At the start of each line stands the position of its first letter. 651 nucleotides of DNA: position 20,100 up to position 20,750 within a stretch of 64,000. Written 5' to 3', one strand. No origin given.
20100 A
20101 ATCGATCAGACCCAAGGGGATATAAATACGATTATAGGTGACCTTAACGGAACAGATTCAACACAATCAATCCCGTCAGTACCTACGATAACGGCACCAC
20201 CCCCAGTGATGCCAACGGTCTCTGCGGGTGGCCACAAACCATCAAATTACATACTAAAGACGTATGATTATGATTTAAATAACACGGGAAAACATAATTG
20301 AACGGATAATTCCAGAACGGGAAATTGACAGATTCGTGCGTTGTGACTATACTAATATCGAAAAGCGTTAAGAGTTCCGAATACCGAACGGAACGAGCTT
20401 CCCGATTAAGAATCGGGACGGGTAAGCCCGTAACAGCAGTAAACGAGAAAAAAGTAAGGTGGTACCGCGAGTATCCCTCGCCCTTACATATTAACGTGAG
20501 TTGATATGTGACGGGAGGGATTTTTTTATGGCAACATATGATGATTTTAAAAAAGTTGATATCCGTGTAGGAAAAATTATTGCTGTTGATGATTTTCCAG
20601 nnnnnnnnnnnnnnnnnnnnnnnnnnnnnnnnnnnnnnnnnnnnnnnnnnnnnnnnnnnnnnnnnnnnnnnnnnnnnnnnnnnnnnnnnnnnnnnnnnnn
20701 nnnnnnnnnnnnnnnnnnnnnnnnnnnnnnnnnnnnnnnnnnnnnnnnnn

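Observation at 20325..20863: T-box riboswitch with an ultrashort Stem I controlling a tRNA-binding protein plus an archaeal-type ProRS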

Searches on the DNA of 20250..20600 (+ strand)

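Call 4: search_rna_families(source=window, start=20250, end=20600, threshold=evalue, max_evalue=10, show_alignments=5)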
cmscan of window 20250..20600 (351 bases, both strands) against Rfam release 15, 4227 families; matches with E-value up to 10: 5.
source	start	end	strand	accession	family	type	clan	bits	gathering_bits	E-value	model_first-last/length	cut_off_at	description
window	20359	20488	+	RF00230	T-box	Cis-reg; leader;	-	48.5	93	7.8e-10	1-219/219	no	T-box leader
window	20535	20587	+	RF00270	SNORD61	Gene; snRNA; snoRNA; CD-box;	CL00067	18.2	43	3.7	1-72/72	no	Small nucleolar RNA SNORD61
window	20398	20459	+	RF02950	D12-methyl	Gene; sRNA;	-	18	57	0.48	1-64/64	no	D12-methyl RNA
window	20533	20586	+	RF00278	SNORD50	Gene; snRNA; snoRNA; CD-box;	-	14.3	42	4.8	1-72/72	no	Small nucleolar RNA SNORD50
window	20529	20594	+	RF00344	snoZ267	Gene; snRNA; snoRNA; CD-box;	-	14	43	8.8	1-73/73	no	Small nucleolar RNA Z267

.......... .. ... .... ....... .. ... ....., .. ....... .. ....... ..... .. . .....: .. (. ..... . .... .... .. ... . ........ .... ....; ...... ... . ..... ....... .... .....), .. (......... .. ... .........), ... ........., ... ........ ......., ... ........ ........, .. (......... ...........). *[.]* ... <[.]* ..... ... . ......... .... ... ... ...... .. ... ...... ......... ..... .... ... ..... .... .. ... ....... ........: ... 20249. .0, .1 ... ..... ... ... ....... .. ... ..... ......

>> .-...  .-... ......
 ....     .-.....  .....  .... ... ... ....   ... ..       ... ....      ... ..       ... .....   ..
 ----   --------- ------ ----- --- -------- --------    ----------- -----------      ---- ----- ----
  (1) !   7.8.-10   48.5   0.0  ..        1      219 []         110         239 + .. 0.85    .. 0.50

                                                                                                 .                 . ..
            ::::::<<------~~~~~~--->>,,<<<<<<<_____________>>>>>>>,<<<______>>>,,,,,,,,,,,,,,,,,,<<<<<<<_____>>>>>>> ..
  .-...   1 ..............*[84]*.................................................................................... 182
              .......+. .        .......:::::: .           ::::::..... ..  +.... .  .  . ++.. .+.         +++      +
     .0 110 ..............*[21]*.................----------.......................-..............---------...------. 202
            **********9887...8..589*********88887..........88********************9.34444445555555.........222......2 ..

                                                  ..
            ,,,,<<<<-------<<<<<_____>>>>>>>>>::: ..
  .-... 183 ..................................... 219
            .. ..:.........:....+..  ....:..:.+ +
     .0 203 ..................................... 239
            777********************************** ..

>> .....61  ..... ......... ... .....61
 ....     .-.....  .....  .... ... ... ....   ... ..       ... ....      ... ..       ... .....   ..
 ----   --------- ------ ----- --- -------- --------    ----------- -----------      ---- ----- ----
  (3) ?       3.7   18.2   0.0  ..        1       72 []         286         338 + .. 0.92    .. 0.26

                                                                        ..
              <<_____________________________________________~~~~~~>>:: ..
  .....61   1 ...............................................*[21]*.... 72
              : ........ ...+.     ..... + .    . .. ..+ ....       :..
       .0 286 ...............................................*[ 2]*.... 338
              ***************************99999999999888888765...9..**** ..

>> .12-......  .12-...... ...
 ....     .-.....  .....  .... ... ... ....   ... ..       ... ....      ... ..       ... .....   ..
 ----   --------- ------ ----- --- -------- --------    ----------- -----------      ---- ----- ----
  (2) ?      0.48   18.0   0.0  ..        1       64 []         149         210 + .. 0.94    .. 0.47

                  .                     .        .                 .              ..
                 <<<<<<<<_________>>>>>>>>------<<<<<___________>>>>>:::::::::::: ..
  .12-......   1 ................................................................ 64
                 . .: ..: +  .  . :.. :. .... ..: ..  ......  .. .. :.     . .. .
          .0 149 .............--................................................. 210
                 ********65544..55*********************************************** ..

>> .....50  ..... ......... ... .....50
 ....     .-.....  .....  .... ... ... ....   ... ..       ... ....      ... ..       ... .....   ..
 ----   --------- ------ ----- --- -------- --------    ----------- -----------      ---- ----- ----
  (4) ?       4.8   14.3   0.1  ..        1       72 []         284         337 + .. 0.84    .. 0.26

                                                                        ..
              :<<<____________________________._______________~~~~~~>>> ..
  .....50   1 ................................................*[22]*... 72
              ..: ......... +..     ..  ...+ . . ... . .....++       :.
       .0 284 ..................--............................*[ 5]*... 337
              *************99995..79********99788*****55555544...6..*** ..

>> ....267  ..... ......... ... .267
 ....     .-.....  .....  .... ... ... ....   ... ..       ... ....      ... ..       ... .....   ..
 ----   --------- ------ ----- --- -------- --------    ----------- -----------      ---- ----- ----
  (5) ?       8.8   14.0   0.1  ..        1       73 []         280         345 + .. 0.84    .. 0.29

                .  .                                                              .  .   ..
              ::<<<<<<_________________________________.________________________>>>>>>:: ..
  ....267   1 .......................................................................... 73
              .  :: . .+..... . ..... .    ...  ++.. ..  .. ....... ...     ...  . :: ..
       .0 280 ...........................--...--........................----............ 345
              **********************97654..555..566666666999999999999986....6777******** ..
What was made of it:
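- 20432..20453 (+): Purine-rich 22-nt linker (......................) in the place where Stem III normally sits. No Stem III helix is present. Rfam deletes the Stem III positions (call 4).
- On T-box leader (Rfam RF00230): 84 model positions are replaced by 21 nt (call 4).
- Checked: RF00230 matches 20359-20488 at 48.5 bits, E 7.8e-10, in a 351-nt search (call 4).
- It deletes 84 Stem I positions and Stem III (call 4).
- Tried and rejected: The match appears only with the E-value threshold (call 4).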

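Call 28: build_rna_model(alignment_id=A1)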
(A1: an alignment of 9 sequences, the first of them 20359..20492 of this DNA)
Model R1 built from alignment A1 (9 sequences, 197 columns); structure: RNAalifold consensus.
model positions 136; base pairs 29; branch points 3; effective number of sequences 1.61; information 0.59 bits per position. Calibrated on 0.2 Mb of random sequence (short: E-values are rough).
structure used (alignment columns):
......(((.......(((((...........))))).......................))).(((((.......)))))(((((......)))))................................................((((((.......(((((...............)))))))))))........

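Call 29: search_with_rna_model(model_id=R1, sources=[window, L001, L002, L003, L004, L005, L006, L007, L008, L009, L010, L011, L012, L013, L014, L015, L016, L017, L018, L019, L020, L021, L022, L023, L024, L025, L026, L027, L028, L029, L030, L031, L032, L033, L034, L035, L036, L037, L038, L039, L040, L041, L042, L043, L044, L045, L046, L047, L048, L049, L050, L051, L052, L053, L054, L055, L056, L057, L058, L059, L060, L061, L062, L063, L064, L065, L066, L067, L068, L069, L070, L071, L072, L073, L074, L075, L076, L077, L078, L079, L080], max_evalue=1, make_alignment=true)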
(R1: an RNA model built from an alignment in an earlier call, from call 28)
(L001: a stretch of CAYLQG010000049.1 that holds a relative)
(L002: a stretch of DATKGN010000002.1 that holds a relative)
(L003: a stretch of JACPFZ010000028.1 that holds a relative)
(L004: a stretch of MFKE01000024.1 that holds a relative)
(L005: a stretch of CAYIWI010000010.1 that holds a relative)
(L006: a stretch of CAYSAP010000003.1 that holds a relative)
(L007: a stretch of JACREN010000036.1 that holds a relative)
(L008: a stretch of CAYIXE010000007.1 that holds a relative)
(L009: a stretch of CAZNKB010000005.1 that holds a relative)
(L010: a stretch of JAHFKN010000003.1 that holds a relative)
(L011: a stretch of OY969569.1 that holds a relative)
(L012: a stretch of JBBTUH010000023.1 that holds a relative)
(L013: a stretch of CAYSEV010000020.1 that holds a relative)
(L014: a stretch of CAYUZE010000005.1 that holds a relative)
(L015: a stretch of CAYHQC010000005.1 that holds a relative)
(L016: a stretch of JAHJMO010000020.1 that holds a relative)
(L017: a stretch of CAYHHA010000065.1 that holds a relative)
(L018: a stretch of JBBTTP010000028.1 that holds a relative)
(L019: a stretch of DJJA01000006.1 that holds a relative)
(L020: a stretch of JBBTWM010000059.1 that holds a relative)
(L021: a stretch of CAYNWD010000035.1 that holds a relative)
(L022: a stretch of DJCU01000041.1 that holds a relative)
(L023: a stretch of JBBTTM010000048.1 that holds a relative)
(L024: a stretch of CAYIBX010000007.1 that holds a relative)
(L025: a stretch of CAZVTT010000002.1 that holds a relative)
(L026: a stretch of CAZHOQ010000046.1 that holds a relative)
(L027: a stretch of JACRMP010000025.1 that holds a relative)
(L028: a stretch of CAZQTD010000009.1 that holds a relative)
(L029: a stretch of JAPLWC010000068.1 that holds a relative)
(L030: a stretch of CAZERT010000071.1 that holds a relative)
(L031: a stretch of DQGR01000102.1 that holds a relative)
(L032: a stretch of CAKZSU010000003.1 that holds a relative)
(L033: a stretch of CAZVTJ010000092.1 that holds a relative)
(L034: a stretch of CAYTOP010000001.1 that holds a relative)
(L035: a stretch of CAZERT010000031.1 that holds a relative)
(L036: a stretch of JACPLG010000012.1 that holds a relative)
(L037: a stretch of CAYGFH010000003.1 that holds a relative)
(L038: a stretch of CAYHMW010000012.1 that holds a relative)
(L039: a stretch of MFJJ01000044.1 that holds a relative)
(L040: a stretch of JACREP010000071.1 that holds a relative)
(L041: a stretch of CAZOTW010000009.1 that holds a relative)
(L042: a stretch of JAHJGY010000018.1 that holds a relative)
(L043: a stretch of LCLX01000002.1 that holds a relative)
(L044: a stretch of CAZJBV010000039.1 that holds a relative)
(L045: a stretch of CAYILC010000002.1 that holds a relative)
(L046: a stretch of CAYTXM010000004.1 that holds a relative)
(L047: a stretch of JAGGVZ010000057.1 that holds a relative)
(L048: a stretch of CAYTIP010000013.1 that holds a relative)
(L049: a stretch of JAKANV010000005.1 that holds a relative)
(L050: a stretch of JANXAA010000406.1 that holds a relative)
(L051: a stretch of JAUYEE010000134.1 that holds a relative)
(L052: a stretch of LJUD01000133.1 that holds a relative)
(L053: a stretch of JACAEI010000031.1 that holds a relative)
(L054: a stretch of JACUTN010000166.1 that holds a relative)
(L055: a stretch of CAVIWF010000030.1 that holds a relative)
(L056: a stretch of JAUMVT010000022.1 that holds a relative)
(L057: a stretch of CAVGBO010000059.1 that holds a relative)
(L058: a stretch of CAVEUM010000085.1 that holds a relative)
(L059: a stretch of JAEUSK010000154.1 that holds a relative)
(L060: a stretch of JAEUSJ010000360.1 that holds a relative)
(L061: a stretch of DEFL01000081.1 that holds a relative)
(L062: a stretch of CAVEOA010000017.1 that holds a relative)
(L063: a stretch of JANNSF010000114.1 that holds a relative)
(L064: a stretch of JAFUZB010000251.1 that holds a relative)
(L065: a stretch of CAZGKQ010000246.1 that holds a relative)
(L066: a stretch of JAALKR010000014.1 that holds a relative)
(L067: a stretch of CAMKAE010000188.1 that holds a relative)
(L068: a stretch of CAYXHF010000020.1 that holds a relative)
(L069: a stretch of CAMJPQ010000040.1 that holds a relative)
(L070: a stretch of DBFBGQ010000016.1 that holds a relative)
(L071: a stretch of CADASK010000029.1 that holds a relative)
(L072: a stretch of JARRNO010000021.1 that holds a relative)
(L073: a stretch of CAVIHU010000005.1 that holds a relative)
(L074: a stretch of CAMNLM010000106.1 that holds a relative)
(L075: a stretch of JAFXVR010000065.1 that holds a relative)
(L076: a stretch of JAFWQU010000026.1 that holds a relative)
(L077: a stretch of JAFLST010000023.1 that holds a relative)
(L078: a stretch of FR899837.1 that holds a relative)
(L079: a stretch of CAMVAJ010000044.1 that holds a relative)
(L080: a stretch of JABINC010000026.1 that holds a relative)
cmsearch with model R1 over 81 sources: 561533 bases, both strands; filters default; matches with E-value up to 1: 42.
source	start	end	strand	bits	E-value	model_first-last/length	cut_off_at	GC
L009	2455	2588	+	140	9.6e-42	1-136/136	no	0.5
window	20359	20493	+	132.7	2e-39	1-136/136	no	0.48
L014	2455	2605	+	129.4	2.1e-38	1-136/136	no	0.56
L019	2388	2550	+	125.4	4.1e-37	1-136/136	no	0.53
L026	131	262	+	123.3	1.8e-36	1-136/136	no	0.55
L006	2816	2950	+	121.4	7e-36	1-136/136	no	0.47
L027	2441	2614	+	118.6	5.6e-35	1-136/136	no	0.53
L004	2515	2645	+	112.5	4.4e-33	1-136/136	no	0.56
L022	2376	2550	+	109.4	4.5e-32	1-136/136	no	0.49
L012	1585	1766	+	107.6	1.7e-31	1-136/136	no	0.47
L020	2392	2578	+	106.3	4.1e-31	1-136/136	no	0.55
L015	2445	2613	+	105.7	6.5e-31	1-136/136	no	0.5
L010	2443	2576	+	89.4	8.7e-26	1-136/136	no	0.52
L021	2425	2559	+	85.9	1.1e-24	1-136/136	no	0.51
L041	2299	2506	+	85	2.2e-24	1-136/136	no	0.44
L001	937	1147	+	73.4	9.7e-21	1-136/136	no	0.44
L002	2790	2977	+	70.2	1e-19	1-136/136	no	0.46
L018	2263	2439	+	41.7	9.6e-11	1-136/136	no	0.48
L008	1984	2270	+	36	6e-09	1-136/136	no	0.46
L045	2050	2241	+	32.4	8.4e-08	1-136/136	no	0.48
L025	2384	2606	+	31.5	1.7e-07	1-136/136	no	0.46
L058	2660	2814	+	23.8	4.2e-05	1-136/136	no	0.67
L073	2825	2895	+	23.5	5.3e-05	1-136/136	no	0.58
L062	2759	2895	+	23.2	6.9e-05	1-136/136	no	0.63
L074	455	607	+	22.7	9.9e-05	1-136/136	no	0.63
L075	2751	2903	+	22.2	0.00014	1-136/136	no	0.65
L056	255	414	+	19.9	0.00074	1-136/136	no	0.64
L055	2746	2890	+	19.5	0.00096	1-136/136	no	0.63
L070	2752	2909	+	18.1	0.0027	1-136/136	no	0.66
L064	2739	2907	+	18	0.0028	1-136/136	no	0.57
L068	2743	2895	+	17.9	0.0031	1-136/136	no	0.59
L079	2728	2889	+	17.8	0.0034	1-136/136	no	0.65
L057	2735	2894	+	17.7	0.0035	1-136/136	no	0.61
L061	2821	2911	+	17.1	0.0058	1-136/136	no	0.53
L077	79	118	+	16.9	0.0065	93-130/136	no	0.65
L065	97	261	+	16.4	0.0091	1-136/136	no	0.61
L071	2786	2873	+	15.7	0.015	1-136/136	no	0.58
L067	104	273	+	15.5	0.019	1-136/136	no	0.65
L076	2753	2908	+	15.2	0.022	1-136/136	no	0.67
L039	1421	1517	+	14.9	0.028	1-136/136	no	0.49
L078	120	297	+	13.7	0.065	1-136/136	no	0.64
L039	5383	5493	-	11.3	0.38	1-136/136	no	0.5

Alignment A2: 42 matches aligned to the model, 432 columns, each read 5' to 3' on its own strand. Consensus structure (alignment columns), stored with it:
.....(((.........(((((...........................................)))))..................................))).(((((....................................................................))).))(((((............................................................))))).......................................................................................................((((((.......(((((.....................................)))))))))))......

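Call 33: search_with_rna_model(model_id=R1, sources=[window, L001, L002, L004, L006, L009, L010, L012, L014, L015, L019, L020, L021, L022, L026, L027, L041], max_evalue=1e-10, make_alignment=true)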
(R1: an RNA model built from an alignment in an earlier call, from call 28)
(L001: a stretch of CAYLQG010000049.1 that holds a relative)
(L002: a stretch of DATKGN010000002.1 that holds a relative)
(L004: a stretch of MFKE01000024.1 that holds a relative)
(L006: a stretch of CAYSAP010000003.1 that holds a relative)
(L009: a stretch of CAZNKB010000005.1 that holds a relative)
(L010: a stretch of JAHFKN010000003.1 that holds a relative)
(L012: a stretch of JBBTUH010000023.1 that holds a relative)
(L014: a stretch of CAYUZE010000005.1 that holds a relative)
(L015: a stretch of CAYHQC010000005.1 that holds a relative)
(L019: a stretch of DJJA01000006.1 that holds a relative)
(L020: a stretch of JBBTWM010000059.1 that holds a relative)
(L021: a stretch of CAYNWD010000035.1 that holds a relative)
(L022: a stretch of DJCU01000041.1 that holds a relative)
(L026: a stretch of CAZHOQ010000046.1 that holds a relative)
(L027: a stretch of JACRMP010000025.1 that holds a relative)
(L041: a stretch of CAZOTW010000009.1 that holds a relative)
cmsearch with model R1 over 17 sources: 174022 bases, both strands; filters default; matches with E-value up to 1e-10: 17.
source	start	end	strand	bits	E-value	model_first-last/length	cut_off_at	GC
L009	2455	2588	+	140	3e-42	1-136/136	no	0.5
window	20359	20493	+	132.7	6.2e-40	1-136/136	no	0.48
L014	2455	2605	+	129.4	6.6e-39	1-136/136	no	0.56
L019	2388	2550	+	125.4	1.3e-37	1-136/136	no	0.53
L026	131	262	+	123.3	5.7e-37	1-136/136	no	0.55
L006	2816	2950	+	121.4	2.2e-36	1-136/136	no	0.47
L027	2441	2614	+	118.6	1.7e-35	1-136/136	no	0.53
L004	2515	2645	+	112.5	1.4e-33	1-136/136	no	0.56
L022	2376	2550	+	109.4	1.4e-32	1-136/136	no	0.49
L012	1585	1766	+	107.6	5.2e-32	1-136/136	no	0.47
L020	2392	2578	+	106.3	1.3e-31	1-136/136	no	0.55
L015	2445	2613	+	105.7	2e-31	1-136/136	no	0.5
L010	2443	2576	+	89.4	2.7e-26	1-136/136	no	0.52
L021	2425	2559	+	85.9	3.5e-25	1-136/136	no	0.51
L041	2299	2506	+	85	6.7e-25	1-136/136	no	0.44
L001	937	1147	+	73.4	3e-21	1-136/136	no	0.44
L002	2790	2977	+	70.2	3.2e-20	1-136/136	no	0.46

Alignment A3: 17 matches aligned to the model, 277 columns, each read 5' to 3' on its own strand. Consensus structure (alignment columns), stored with it:
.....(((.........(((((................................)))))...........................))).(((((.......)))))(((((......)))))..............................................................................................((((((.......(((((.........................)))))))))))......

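Call 40: search_with_rna_model(model_id=R1, sources=[L081, L082, L083, L084, L085, L086, L087, L088, L089, L090, L091, L092, L093, L094, L095, L096, L097, L098, L099, L100, L101, L102, L103, L104, L105, L106, L107, L108, L109, L110, L111, L112], max_evalue=0.01, make_alignment=true)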
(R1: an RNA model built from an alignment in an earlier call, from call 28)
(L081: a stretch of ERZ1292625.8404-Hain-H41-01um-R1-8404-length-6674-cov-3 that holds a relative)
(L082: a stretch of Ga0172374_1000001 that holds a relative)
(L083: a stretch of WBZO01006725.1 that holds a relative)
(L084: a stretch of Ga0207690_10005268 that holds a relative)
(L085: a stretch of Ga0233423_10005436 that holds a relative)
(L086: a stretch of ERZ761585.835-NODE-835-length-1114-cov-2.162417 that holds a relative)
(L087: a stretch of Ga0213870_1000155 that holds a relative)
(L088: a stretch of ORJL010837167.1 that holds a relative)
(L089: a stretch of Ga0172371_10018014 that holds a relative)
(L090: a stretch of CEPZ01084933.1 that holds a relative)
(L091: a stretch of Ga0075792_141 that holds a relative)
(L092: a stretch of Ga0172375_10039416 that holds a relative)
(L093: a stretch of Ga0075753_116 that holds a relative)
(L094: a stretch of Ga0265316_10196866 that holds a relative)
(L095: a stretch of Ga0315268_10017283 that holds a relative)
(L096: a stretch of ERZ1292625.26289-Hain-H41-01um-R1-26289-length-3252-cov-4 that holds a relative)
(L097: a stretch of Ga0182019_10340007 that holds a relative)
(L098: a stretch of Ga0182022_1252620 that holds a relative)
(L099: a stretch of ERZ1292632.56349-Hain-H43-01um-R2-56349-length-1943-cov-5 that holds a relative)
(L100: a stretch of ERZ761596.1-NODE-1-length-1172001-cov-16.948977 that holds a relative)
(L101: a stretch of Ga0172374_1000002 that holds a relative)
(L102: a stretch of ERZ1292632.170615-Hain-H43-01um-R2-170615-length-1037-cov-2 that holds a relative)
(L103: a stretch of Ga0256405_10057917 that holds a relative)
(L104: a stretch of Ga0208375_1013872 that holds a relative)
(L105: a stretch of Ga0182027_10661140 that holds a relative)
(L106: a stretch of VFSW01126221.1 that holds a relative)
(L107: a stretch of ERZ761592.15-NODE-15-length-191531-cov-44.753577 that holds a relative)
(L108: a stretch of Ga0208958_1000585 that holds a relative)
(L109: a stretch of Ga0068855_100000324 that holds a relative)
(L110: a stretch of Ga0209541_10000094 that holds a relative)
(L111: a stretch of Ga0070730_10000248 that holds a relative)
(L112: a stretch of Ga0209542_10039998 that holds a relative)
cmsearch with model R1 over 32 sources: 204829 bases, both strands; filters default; matches with E-value up to 0.01: 31.
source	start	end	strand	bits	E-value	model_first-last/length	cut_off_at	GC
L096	286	445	-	140.5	2.4e-42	1-136/136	no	0.49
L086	616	778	-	125.4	1.5e-37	1-136/136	no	0.53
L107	3456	3618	+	125.4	1.5e-37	1-136/136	no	0.53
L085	1284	1414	+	119.1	1.4e-35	1-136/136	no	0.44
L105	404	533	-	118.9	1.6e-35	1-136/136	no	0.48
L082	4896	5027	-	117.7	3.8e-35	1-136/136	no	0.58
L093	9195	9324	+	115.4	2e-34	1-136/136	no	0.53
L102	881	1009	-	114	5.6e-34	1-136/136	no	0.48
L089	6941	7079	+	112.9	1.2e-33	1-136/136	no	0.53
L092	4667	4805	-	112.9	1.2e-33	1-136/136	no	0.53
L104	2165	2295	-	112.5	1.6e-33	1-136/136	no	0.56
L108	14110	14240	+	112.5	1.6e-33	1-136/136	no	0.56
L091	8754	8883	-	112.5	1.7e-33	1-136/136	no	0.53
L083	8469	8641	+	111.5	3.6e-33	1-136/136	no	0.55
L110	6419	6552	+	110.6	6.5e-33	1-136/136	no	0.49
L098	2547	2674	-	110.5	7.3e-33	1-136/136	no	0.51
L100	6729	6903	+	109.4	1.6e-32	1-136/136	no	0.49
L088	4970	5104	-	108.5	3.1e-32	1-136/136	no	0.48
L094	374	506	-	100.4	1.1e-29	1-136/136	no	0.47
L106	2200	2345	-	98.6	4.2e-29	1-136/136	no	0.54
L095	4353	4496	+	97.6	8.4e-29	1-136/136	no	0.5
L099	1736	1883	-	95.5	3.9e-28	1-136/136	no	0.55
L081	1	178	+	88.8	4.9e-26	10-136/136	5'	0.55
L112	4973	5127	+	87.9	9.5e-26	1-136/136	no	0.52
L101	1785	1912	-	86.3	3e-25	1-136/136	no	0.48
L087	11213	11345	-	58.1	2.4e-16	1-136/136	no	0.46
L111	1550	1715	+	47.6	5e-13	1-136/136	no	0.39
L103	2004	2133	-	36.8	1.3e-09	1-136/136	no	0.5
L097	8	206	-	35.5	3.1e-09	1-136/136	no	0.5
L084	6087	6259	-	32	4.2e-08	1-136/136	no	0.48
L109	616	788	-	32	4.2e-08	1-136/136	no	0.48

Alignment A4: 31 matches aligned to the model, 297 columns, each read 5' to 3' on its own strand. Consensus structure (alignment columns), stored with it:
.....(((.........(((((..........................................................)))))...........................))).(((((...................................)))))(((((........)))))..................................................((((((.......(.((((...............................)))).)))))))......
